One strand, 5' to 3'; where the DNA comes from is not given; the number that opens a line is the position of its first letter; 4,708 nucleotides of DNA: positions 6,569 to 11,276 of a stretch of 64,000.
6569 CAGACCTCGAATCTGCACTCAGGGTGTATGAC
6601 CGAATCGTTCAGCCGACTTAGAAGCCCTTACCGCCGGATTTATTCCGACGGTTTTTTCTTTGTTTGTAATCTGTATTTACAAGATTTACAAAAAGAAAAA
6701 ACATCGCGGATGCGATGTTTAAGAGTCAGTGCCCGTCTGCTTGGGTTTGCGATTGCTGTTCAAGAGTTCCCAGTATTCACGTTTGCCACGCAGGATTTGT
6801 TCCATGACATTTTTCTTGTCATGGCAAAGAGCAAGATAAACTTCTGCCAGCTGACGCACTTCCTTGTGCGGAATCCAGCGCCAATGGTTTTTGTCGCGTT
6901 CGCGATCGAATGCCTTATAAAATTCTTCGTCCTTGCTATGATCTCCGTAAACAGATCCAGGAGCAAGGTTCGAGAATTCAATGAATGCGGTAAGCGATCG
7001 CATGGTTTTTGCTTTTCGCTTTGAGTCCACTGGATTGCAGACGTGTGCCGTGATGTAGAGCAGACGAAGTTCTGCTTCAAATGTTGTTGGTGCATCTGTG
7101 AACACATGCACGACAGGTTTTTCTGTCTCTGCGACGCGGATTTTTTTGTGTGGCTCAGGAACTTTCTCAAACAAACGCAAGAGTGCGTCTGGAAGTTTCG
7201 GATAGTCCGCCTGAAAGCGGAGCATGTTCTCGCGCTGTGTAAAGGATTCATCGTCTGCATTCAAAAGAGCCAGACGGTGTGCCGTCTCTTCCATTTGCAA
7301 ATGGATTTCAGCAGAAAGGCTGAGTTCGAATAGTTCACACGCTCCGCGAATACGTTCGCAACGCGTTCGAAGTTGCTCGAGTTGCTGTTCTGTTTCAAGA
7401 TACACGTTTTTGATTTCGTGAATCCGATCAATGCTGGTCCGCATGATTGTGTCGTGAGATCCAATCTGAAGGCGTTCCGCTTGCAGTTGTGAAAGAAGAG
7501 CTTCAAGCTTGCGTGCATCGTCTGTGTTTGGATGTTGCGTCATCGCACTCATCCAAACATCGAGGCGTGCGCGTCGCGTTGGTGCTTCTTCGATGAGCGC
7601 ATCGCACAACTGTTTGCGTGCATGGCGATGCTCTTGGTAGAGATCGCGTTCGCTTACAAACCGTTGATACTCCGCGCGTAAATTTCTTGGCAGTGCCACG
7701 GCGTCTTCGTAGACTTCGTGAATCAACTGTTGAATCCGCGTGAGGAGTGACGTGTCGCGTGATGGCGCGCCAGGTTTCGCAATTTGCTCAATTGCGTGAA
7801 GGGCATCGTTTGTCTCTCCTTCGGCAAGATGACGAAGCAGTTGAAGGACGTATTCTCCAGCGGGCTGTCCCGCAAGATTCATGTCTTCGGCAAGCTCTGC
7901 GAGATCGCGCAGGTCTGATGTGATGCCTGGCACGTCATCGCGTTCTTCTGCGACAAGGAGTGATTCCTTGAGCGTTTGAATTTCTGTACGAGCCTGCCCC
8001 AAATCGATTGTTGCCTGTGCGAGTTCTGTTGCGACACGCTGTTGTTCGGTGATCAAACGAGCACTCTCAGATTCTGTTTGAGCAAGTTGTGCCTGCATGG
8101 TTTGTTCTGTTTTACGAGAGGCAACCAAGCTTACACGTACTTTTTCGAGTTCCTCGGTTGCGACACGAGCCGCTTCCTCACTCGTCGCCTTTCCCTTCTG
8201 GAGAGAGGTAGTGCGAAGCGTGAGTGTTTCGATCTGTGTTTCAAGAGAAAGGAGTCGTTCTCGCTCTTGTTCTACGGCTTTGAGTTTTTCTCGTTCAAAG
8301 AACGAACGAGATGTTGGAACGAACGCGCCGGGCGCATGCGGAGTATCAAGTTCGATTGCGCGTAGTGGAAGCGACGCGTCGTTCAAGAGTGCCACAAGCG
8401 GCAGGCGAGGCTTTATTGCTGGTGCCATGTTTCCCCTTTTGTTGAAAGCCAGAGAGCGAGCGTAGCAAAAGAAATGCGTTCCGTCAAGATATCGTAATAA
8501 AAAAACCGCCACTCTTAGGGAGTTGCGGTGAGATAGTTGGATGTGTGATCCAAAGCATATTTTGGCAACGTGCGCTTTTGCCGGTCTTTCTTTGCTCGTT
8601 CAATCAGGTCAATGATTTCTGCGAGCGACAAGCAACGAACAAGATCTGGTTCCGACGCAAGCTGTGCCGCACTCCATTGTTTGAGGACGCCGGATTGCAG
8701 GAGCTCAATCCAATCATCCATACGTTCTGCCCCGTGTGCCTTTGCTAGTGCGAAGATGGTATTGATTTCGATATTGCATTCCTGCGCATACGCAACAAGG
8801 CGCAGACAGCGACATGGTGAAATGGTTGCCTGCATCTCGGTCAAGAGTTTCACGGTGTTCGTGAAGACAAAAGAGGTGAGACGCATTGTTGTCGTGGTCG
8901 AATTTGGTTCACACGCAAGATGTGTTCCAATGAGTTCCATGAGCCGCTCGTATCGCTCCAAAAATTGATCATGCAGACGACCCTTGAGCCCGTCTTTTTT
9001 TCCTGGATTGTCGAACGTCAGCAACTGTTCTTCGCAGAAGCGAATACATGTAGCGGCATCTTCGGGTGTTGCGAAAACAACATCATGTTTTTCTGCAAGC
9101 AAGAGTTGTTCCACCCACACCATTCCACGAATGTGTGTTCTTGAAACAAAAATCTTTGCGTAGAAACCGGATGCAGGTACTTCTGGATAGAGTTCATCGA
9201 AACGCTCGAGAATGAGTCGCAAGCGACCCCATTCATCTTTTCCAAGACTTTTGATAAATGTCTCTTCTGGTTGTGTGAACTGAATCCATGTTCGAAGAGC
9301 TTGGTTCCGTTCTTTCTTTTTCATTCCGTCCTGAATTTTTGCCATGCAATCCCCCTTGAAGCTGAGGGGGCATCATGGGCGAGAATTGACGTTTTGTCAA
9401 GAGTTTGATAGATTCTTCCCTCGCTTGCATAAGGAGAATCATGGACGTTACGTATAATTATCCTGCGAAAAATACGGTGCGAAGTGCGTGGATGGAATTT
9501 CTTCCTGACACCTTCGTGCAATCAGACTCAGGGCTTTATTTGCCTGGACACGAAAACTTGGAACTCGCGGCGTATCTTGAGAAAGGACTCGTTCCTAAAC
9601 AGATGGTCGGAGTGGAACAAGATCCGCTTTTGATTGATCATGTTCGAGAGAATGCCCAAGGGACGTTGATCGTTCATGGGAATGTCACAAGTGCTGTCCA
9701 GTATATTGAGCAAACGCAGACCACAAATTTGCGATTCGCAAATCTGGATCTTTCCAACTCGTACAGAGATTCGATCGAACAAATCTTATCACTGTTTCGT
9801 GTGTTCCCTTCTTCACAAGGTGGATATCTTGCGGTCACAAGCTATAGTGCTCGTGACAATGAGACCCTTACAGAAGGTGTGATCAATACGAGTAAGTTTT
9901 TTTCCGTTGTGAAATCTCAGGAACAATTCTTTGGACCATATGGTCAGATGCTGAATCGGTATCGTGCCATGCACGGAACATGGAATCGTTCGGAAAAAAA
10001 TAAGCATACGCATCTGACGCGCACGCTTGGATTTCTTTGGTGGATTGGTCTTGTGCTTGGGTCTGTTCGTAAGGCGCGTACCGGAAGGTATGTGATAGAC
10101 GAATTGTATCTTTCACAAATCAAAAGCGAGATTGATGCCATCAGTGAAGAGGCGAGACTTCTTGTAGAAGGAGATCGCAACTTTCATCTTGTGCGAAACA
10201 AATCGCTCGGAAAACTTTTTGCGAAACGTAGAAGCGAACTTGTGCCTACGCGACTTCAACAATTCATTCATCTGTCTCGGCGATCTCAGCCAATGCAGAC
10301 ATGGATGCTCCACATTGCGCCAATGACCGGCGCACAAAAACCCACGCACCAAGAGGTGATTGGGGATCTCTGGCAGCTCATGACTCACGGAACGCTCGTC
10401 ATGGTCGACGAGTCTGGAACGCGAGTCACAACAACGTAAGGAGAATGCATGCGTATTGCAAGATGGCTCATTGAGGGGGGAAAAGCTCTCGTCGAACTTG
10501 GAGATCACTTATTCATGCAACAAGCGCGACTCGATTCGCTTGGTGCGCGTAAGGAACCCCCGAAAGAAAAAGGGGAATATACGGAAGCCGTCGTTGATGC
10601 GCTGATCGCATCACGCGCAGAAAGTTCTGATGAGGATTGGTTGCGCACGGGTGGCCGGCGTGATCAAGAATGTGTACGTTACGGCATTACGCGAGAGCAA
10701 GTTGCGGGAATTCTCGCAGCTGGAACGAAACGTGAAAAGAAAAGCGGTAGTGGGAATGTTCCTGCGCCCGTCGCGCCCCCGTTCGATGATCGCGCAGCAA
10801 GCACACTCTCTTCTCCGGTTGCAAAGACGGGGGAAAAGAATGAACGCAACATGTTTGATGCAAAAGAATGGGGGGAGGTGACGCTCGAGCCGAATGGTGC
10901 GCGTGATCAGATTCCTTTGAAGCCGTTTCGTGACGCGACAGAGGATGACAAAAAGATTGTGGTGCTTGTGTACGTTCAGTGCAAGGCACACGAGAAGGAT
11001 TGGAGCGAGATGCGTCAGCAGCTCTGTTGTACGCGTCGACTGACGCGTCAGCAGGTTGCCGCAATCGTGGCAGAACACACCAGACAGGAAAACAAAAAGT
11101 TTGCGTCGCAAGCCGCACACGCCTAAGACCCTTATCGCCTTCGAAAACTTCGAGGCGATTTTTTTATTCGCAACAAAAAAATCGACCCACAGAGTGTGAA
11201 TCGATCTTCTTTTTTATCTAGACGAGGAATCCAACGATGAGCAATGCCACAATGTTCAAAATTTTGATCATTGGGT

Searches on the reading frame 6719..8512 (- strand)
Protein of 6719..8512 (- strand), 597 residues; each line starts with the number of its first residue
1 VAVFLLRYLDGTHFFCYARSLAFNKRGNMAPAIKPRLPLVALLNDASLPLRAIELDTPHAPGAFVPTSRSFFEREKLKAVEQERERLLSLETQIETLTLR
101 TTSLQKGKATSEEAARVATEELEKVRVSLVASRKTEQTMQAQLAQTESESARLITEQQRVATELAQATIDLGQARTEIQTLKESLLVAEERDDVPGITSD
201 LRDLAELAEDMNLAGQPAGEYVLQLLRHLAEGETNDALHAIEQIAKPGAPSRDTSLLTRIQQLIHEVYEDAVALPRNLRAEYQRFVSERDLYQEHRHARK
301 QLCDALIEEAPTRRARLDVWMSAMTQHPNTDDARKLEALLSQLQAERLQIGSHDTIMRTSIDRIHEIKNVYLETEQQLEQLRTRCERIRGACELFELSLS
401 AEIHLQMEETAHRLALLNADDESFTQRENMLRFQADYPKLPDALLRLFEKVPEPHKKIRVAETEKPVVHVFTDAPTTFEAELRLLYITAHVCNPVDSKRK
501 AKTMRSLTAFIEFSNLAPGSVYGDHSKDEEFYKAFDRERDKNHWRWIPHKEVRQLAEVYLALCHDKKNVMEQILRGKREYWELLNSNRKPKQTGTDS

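Call 4: search_protein_families(library=pfam, proteins=[window:6719-8512:-], max_evalue=0.1)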
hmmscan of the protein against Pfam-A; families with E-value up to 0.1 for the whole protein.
window:6719-8512:- (597 aa): 1 family
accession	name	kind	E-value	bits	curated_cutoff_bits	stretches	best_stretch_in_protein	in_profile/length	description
PF25742.1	Phage_Gene33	-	0.094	13.4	27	0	356-437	7-88/100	Phage Gene 33 protein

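Call 5: search_protein_families(library=padloc, proteins=[window:6719-8512:-], max_evalue=0.1)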
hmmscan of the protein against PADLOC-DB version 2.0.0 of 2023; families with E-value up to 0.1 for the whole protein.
window:6719-8512:- (597 aa): 1 family
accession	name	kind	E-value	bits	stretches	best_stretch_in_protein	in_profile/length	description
PDLC00580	JetC3|JetC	-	0.012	11.8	1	78-190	270-382/1068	DUF3584 domain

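Call 6: search_protein_families(library=ncbifam, proteins=[window:6719-8512:-], max_evalue=0.1)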
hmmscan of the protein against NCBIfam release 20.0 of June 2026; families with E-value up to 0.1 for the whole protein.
window:6719-8512:- (597 aa): 1 family
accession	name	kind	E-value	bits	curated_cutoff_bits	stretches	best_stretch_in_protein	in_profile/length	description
NF009120.0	PRK12472.1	subfamily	0.054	12.3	369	0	60-222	168-327/508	hypothetical protein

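Call 7: search_protein_families(library=phrogs, proteins=[window:6719-8512:-], max_evalue=0.1)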
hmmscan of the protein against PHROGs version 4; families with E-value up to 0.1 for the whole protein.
window:6719-8512:- (597 aa): 2 families
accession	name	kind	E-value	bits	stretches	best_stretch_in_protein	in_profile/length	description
phrog_35437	-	unknown function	0.07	14.8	0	513-537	37-61/97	-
phrog_167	-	tail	0.095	11.3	0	78-185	109-227/1555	tail length tape measure protein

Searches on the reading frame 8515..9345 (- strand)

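Call 4: search_protein_families(library=pfam, proteins=[window:8515-9345:-], max_evalue=0.1)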
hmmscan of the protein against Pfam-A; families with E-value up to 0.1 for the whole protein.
window:8515-9345:- (276 aa): 0 families

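Call 5: search_protein_families(library=padloc, proteins=[window:8515-9345:-], max_evalue=0.1)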
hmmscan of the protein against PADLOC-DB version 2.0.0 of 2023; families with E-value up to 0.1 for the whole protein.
window:8515-9345:- (276 aa): 0 families

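Call 6: search_protein_families(library=ncbifam, proteins=[window:8515-9345:-], max_evalue=0.1)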
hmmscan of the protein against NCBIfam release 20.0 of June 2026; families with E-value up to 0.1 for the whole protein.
window:8515-9345:- (276 aa): 0 families

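Call 7: search_protein_families(library=phrogs, proteins=[window:8515-9345:-], max_evalue=0.1)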
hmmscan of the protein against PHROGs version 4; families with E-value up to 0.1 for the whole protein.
window:8515-9345:- (276 aa): 1 family
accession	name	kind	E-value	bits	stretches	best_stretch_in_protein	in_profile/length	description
phrog_31488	-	unknown function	0.067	14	1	171-224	88-140/182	-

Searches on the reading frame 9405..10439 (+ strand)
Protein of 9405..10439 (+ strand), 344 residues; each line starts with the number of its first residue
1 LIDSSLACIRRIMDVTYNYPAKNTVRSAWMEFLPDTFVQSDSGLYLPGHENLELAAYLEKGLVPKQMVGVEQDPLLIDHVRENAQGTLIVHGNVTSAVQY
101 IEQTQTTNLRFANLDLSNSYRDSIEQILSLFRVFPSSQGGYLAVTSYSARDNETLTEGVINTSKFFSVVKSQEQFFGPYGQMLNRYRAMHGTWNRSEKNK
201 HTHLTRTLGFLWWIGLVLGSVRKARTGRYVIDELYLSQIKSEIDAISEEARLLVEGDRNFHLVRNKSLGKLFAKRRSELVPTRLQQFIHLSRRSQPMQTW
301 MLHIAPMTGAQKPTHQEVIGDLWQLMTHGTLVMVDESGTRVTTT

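Call 4: search_protein_families(library=pfam, proteins=[window:9405-10439:+], max_evalue=0.1)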
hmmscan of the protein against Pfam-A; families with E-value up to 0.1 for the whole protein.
window:9405-10439:+ (344 aa): 0 families

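Call 5: search_protein_families(library=padloc, proteins=[window:9405-10439:+], max_evalue=0.1)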
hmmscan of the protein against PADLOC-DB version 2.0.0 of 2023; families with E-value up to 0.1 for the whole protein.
window:9405-10439:+ (344 aa): 0 families

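Call 6: search_protein_families(library=ncbifam, proteins=[window:9405-10439:+], max_evalue=0.1)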
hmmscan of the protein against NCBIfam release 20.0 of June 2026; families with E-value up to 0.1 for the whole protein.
window:9405-10439:+ (344 aa): 0 families

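Call 7: search_protein_families(library=phrogs, proteins=[window:9405-10439:+], max_evalue=0.1)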
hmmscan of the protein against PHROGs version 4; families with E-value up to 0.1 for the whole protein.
window:9405-10439:+ (344 aa): 0 families

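Call 33: search_solved_structures(query=A4, max_evalue=10, show_alignments=2)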
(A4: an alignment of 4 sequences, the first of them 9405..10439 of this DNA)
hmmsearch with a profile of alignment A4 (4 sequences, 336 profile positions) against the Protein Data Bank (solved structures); distinct sequences matched with E-value up to 10: 1.
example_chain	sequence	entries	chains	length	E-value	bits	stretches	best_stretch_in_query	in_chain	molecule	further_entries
5xxb_P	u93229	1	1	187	1.4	11.3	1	48-98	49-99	Ribosomal protein eL18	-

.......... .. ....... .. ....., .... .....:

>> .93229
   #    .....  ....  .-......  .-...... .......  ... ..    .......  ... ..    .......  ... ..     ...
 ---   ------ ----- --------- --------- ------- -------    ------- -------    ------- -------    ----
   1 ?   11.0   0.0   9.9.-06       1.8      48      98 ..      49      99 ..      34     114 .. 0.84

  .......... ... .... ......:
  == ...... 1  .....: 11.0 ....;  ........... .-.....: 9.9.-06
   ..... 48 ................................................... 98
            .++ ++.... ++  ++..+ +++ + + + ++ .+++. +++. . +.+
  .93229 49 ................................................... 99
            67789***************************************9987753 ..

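Call 34: search_protein_families(library=pfam, alignment_id=A4, max_evalue=5)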
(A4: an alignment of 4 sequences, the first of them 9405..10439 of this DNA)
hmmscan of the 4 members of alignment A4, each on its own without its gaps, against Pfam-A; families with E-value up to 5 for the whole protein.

A. member 1, window:9405-10439:+ (344 aa): 0 families

B. families by the number of members that match (of 4 scanned): 1 family
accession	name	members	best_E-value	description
PF10712.14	NAD-GH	1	0.23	NAD-specific glutamate dehydrogenase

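Call 65: search_protein_families(library=pfam, alignment_id=A6, max_evalue=10)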
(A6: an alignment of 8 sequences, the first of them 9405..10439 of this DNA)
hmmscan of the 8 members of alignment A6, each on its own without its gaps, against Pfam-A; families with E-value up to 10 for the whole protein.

A. member 1, window:9405-10439:+ (344 aa): 0 families

B. families by the number of members that match (of 8 scanned): 2 families
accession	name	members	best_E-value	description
PF13578.12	Methyltransf_24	1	0.023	Methyltransferase domain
PF10712.14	NAD-GH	1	0.23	NAD-specific glutamate dehydrogenase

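Call 66: search_solved_structures(query=A6, max_evalue=10, show_alignments=3)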
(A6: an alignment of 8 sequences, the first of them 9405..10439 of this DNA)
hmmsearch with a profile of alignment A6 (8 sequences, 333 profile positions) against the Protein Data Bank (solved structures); distinct sequences matched with E-value up to 10: 2.
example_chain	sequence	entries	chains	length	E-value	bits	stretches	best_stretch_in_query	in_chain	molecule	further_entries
1ts9_A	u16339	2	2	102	0.71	11.9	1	202-255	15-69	Ribonuclease P protein component 1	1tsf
6wj2_H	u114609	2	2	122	1.4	11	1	219-278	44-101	Sodium-coupled neutral amino acid transporter 9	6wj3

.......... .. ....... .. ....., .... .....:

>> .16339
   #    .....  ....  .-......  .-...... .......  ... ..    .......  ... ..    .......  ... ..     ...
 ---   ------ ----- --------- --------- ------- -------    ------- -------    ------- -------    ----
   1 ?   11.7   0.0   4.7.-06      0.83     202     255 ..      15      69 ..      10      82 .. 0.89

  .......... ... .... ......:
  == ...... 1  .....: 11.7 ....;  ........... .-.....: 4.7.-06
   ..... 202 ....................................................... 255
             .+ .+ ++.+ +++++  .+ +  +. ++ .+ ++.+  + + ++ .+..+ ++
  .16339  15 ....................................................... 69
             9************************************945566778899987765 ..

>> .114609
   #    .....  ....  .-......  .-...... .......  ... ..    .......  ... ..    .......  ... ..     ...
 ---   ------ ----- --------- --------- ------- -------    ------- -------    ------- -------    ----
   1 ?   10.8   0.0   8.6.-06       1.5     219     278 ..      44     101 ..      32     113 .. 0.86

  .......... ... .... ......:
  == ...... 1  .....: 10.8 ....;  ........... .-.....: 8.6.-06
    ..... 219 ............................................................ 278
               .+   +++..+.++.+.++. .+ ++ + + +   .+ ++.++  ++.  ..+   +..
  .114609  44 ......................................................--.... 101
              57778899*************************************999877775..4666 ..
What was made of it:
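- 9405..10439 (+): g344: Rossmann-like (methyltransferase-like?) protein, the third widely co-occurring component. There is no PDB sequence match (calls 33, 66).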

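Call 113: find_related_loci(query=A4, collection=viral_contigs, flank=6000)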
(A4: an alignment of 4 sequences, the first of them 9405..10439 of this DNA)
Query A4 (344 aa) in viral_contigs; peptide patterns used: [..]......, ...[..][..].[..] (x = any residue, [..] = any of these).
49 stretches matched a pattern, but none encodes a relative of the query by tblastn (E <= 1e-3).

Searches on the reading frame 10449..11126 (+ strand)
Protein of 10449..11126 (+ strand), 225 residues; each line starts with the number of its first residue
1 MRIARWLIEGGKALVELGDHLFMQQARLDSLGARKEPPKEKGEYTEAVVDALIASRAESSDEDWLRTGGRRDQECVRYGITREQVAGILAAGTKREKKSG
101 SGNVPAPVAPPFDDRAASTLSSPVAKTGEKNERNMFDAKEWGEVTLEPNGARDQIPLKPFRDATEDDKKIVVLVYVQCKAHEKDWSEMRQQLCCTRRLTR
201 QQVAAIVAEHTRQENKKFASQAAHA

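Call 4: search_protein_families(library=pfam, proteins=[window:10449-11126:+], max_evalue=0.1)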
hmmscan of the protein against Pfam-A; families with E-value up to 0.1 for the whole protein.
window:10449-11126:+ (225 aa): 1 family
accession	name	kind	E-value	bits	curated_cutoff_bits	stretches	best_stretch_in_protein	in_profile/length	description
PF18602.6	Rap1a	-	0.089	13.7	27.7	0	172-222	25-76/90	Rap1a immunity proteins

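Call 5: search_protein_families(library=padloc, proteins=[window:10449-11126:+], max_evalue=0.1)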
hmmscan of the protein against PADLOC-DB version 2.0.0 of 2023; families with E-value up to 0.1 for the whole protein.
window:10449-11126:+ (225 aa): 0 families

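Call 6: search_protein_families(library=ncbifam, proteins=[window:10449-11126:+], max_evalue=0.1)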
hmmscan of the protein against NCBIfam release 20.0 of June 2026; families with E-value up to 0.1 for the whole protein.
window:10449-11126:+ (225 aa): 2 families
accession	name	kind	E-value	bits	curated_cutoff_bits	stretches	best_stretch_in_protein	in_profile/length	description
NF012101.1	blaGOB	exception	0.065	12.5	560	1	56-85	119-148/290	GOB family subclass B3 metallo-beta-lactamase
NF000458.2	blaPEDO-2_fam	exception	0.072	12.5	550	0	21-85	94-148/285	PEDO-2 family subclass B3 metallo-beta-lactamase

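Call 7: search_protein_families(library=phrogs, proteins=[window:10449-11126:+], max_evalue=0.1)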
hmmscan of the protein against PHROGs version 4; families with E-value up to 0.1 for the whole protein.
window:10449-11126:+ (225 aa): 1 family
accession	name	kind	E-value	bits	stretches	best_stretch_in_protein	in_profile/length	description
phrog_15434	-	unknown function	0.00049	21.1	1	28-41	4-17/33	-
